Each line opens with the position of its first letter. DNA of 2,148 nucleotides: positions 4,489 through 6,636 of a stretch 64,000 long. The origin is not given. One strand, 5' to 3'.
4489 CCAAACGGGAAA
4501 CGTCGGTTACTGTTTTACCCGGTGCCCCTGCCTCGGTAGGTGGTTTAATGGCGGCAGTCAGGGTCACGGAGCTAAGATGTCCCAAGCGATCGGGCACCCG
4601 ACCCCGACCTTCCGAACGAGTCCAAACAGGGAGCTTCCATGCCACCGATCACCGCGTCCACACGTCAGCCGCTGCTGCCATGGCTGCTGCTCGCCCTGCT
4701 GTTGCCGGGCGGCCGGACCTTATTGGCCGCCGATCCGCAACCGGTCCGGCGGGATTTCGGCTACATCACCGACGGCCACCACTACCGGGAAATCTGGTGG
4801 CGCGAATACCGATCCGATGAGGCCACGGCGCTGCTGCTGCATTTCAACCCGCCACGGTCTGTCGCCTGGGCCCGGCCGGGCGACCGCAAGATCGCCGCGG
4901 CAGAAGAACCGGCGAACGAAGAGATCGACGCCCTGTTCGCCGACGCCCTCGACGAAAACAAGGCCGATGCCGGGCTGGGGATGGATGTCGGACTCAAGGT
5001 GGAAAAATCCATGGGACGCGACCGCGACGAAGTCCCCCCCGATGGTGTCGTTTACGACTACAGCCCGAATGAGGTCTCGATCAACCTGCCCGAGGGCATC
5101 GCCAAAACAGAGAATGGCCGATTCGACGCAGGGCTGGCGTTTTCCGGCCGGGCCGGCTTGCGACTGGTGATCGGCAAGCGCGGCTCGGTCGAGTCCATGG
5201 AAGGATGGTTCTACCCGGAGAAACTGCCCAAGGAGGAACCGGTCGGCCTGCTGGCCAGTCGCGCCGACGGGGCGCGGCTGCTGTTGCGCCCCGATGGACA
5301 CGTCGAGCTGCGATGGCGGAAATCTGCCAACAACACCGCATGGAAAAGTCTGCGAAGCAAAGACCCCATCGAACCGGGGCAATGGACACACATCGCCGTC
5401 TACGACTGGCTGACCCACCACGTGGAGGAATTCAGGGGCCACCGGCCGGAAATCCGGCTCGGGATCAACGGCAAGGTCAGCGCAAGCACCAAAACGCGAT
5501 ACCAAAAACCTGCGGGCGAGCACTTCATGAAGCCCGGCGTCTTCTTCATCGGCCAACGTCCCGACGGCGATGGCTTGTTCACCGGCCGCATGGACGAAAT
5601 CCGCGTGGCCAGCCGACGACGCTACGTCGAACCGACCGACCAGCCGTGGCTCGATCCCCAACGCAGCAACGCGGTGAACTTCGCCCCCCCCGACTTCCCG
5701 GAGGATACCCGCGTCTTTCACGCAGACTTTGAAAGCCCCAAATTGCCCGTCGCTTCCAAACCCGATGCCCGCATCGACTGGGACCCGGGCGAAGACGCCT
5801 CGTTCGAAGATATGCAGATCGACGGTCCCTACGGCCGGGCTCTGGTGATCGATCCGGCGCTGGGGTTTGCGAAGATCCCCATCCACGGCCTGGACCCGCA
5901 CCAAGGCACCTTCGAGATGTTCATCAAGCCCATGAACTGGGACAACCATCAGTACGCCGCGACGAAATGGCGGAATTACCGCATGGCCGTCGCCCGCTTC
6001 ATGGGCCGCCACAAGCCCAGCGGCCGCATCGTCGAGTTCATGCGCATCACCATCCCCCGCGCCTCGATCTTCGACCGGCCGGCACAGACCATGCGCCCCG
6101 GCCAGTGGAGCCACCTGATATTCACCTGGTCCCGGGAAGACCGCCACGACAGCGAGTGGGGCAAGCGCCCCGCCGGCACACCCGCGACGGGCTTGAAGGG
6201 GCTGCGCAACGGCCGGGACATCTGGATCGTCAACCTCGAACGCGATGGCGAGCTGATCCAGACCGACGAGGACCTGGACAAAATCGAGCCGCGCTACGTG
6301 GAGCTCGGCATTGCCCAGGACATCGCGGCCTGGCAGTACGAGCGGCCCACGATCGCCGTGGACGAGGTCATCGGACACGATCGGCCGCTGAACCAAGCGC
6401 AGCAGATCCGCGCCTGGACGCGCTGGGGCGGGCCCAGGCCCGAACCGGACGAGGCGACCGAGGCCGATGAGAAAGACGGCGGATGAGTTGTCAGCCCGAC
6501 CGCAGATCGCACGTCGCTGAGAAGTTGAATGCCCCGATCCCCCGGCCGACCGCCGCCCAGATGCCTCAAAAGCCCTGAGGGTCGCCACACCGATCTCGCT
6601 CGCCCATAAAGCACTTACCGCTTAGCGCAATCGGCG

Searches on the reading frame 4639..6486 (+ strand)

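Call 94: search_protein_families(library=pfam, proteins=[window:4639-6486:+], max_evalue=0.00001)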
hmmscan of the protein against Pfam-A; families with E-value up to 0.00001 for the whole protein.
window:4639-6486:+ (615 aa): 1 family
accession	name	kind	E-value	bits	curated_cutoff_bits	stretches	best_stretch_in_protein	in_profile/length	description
PF13385.13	Laminin_G_3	-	4.2e-18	66.4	27.6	1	186-326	20-143/151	Concanavalin A-like lectin/glucanases superfamily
